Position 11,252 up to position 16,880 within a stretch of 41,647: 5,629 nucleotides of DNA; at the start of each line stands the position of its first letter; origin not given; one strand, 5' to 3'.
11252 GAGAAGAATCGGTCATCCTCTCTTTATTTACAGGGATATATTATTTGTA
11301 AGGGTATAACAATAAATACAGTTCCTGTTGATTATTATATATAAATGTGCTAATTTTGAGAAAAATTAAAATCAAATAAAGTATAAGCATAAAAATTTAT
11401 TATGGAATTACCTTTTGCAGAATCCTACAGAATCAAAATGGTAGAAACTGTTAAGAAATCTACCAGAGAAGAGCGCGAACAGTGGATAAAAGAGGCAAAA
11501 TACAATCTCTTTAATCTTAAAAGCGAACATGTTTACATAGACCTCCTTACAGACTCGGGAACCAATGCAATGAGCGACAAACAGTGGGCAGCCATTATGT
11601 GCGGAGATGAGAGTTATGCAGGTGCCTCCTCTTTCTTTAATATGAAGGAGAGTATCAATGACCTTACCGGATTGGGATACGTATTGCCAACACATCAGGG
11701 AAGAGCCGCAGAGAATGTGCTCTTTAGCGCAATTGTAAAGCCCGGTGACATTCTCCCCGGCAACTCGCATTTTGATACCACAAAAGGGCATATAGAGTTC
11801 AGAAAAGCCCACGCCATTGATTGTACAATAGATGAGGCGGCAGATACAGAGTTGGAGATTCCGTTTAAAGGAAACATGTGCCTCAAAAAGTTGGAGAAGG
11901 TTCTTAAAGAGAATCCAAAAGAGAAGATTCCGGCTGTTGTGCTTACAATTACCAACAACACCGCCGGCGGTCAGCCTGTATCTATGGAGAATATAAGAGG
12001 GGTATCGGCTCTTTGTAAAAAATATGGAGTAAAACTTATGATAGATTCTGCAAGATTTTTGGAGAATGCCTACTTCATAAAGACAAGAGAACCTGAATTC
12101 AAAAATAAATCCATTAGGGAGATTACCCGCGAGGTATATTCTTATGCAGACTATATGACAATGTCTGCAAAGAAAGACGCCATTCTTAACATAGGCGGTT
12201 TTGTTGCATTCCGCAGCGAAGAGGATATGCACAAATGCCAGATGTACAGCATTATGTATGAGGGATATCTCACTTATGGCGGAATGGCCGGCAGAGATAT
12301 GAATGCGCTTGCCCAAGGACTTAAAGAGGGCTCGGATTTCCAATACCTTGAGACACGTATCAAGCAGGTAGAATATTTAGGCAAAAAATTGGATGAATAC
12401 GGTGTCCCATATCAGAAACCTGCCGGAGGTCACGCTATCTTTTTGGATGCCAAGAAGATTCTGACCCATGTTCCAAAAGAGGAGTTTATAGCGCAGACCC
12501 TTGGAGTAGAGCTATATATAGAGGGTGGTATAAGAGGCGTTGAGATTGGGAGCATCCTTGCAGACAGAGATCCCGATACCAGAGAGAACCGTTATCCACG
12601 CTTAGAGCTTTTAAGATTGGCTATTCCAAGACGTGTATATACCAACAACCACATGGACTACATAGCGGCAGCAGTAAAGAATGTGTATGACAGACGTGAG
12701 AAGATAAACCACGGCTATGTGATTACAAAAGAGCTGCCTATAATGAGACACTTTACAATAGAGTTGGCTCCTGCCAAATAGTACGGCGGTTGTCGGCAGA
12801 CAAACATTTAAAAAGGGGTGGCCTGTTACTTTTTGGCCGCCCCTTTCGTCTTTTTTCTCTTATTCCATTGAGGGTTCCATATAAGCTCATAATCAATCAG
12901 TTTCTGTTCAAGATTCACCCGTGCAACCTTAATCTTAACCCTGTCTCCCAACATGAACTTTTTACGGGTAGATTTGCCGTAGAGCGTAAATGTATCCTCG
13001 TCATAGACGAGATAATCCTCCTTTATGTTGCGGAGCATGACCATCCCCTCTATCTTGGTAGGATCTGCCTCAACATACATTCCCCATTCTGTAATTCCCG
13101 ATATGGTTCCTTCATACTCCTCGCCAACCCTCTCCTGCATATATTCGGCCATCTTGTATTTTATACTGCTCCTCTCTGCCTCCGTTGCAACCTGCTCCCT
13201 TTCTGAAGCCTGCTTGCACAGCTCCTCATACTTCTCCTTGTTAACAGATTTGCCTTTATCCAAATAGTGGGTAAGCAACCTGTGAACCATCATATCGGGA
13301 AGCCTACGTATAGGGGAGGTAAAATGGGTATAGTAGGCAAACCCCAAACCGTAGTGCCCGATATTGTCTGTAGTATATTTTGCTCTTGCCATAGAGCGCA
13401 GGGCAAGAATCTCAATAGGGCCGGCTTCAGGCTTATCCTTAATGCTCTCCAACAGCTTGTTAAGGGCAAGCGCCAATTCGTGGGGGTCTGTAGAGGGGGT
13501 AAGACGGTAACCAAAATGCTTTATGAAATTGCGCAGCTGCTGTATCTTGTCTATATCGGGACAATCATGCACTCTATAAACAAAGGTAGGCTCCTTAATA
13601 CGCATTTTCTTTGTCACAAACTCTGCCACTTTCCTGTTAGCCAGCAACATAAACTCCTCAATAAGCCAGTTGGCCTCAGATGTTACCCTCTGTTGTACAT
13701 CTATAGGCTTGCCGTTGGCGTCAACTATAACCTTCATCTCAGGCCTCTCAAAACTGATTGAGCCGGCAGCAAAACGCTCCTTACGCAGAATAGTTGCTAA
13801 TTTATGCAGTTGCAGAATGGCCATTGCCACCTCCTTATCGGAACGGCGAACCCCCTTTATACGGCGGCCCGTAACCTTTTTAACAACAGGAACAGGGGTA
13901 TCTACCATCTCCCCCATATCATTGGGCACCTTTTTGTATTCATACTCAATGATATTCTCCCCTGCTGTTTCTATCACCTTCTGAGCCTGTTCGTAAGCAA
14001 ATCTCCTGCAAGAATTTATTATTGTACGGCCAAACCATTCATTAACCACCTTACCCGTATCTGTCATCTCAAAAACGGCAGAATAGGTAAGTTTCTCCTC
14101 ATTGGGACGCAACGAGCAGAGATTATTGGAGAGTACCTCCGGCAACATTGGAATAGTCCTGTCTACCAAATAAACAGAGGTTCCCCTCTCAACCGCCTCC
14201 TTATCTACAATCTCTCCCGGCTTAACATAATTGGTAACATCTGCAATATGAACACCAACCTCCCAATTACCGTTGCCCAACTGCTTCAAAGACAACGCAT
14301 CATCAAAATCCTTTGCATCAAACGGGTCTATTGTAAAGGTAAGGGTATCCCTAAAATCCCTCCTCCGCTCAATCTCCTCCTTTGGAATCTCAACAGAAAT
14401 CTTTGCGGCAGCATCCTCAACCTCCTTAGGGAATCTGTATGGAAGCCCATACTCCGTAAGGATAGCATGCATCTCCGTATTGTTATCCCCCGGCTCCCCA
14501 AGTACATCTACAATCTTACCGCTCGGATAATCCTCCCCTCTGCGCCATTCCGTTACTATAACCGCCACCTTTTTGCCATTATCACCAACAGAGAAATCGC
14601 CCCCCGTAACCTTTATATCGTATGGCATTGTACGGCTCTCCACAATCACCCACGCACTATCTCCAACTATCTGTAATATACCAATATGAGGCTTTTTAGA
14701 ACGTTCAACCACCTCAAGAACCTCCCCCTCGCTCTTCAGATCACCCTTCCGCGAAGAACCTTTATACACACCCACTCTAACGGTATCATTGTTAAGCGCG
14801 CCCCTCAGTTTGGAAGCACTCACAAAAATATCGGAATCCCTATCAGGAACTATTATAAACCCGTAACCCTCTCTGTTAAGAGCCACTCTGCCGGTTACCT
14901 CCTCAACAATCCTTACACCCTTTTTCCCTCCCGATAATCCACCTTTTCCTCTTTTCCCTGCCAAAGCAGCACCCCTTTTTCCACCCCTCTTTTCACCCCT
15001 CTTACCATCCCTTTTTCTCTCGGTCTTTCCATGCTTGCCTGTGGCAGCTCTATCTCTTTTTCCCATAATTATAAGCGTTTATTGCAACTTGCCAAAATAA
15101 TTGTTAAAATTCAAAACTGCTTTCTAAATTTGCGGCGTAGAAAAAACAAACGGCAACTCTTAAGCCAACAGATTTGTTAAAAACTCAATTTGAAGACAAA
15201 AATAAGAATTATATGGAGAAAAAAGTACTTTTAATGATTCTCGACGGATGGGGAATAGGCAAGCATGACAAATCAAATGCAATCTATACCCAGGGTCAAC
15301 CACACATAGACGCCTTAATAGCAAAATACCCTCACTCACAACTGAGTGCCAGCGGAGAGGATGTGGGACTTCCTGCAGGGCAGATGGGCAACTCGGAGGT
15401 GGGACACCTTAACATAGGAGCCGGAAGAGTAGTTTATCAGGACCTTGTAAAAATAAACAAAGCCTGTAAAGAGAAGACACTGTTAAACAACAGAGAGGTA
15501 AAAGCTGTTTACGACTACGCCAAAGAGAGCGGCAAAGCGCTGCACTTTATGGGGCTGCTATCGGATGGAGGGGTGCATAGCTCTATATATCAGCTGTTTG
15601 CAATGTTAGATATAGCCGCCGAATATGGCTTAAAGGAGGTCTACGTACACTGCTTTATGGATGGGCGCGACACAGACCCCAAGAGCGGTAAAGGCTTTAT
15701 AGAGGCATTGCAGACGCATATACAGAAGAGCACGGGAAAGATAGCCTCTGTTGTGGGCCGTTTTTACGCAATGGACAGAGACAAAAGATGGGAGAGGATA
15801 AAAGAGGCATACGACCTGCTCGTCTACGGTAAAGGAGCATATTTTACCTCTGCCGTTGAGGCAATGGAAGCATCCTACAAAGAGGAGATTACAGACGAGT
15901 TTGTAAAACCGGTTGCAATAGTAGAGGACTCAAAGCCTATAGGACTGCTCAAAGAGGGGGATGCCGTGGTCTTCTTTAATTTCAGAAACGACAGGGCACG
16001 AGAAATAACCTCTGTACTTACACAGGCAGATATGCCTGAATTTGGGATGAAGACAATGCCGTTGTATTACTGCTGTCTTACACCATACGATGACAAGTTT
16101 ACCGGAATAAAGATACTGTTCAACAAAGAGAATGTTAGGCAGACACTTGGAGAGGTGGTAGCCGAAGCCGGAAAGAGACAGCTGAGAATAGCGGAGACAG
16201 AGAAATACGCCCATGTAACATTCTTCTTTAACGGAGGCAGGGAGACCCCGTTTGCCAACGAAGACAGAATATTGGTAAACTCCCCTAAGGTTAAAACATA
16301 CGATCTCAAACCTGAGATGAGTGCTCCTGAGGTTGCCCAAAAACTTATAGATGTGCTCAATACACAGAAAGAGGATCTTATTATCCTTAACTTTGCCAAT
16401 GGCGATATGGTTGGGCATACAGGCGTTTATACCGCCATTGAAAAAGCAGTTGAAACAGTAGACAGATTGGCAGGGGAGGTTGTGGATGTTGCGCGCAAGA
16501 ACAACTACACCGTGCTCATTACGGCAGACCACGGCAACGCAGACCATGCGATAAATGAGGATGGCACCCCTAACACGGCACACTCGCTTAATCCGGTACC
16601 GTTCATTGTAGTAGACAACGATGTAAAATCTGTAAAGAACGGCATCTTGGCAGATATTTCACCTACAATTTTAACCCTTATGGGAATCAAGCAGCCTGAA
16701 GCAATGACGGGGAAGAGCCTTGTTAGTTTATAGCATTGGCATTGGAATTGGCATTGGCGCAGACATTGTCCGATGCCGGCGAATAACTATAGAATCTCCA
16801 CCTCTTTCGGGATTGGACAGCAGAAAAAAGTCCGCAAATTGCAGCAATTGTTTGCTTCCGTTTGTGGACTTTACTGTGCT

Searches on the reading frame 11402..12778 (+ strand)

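Call 42: search_protein_families(library=pfam, proteins=[window:11402-12778:+], max_evalue=0.00001)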
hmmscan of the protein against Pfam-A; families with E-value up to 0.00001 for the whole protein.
window:11402-12778:+ (459 aa): 1 family
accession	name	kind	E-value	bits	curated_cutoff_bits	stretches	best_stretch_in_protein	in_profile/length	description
PF01212.27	Beta_elim_lyase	-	2e-86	290.3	27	1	47-423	1-287/288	Beta-eliminating lyase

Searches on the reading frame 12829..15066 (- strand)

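Call 42: search_protein_families(library=pfam, proteins=[window:12829-15066:-], max_evalue=0.00001)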
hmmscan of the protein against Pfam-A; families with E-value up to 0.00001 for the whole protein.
window:12829-15066:- (746 aa): 5 families
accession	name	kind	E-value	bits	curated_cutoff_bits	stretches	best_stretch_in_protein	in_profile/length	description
PF00773.25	RNB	-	6e-109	364.7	29.3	1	235-603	1-325/326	RNB domain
PF17876.7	CSD2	-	1.1e-23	83.5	26.2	1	139-213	1-74/74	Cold shock domain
PF08206.17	OB_RNB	-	1.1e-11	44.6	24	1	59-116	1-55/58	Ribonuclease B OB domain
PF17849.7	OB_Dis3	-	1.9e-09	37.9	22.8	1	164-207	34-77/77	Dis3-like cold-shock domain 2 (CSD2)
PF00575.29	S1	-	1.1e-07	32.6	22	1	646-722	3-67/74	S1 RNA binding domain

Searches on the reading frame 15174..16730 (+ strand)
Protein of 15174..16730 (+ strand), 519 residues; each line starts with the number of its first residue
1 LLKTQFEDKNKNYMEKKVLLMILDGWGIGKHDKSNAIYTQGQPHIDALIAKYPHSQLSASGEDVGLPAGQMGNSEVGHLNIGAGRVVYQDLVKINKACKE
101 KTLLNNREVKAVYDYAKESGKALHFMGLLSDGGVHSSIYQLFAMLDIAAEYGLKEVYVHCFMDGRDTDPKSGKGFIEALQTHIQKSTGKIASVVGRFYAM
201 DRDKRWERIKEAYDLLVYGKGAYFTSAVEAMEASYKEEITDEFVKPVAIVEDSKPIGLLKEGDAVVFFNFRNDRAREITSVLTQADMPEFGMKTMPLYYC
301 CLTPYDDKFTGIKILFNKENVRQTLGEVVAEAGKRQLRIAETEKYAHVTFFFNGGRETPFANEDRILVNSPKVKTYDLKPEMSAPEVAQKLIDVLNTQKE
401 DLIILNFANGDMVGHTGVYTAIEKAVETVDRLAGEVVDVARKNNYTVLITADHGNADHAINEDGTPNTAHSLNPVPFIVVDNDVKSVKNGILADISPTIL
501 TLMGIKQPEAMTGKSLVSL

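Call 42: search_protein_families(library=pfam, proteins=[window:15174-16730:+], max_evalue=0.00001)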
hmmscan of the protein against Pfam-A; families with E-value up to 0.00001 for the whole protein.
window:15174-16730:+ (519 aa): 3 families
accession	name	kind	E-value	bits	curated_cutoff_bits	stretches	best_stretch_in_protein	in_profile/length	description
PF06415.18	iPGM_N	-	4.3e-83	278.5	27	1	94-307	1-217/217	BPG-independent PGAM N-terminus (iPGM_N)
PF01676.23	Metalloenzyme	-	1.9e-81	273.7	24.3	1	16-506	1-251/252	Metalloenzyme superfamily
PF01663.27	Phosphodiest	-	6.8e-08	32.9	23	1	389-458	146-224/342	Type I phosphodiesterase / nucleotide pyrophosphatase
